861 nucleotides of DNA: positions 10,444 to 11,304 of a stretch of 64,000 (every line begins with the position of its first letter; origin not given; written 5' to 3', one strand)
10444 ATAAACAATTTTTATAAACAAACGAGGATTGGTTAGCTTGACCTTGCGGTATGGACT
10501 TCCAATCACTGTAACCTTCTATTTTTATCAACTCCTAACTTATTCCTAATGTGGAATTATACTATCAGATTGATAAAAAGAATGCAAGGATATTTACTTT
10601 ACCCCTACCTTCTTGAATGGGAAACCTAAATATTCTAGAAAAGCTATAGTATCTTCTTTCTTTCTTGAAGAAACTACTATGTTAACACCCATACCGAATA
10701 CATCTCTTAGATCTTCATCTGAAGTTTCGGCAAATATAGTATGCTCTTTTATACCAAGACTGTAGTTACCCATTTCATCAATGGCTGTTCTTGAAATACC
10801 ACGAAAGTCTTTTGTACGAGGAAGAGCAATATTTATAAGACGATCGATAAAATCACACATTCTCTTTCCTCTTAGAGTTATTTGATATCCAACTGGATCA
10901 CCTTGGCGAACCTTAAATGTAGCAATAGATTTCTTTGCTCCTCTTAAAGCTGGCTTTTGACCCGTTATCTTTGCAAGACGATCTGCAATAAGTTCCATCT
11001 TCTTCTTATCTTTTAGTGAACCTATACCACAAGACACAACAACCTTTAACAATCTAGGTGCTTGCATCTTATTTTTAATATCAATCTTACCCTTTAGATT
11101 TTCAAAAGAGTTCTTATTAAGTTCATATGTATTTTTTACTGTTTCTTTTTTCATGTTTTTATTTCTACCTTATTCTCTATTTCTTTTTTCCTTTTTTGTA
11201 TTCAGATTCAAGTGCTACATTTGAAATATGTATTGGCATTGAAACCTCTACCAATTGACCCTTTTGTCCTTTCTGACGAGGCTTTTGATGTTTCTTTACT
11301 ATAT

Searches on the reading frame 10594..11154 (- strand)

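Call 92: search_protein_families(library=pfam, proteins=[window:10594-11154:-], max_evalue=0.0001)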
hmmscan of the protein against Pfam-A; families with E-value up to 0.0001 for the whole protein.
window:10594-11154:- (186 aa): 2 families
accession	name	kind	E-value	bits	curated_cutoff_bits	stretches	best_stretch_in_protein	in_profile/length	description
PF00673.26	Ribosomal_L5_C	-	5.1e-28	97.5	27.8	1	87-180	1-94/94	ribosomal L5P family C-terminus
PF00281.24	Ribosomal_L5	-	4.4e-18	65.7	34.9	1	28-83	1-57/57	Ribosomal protein L5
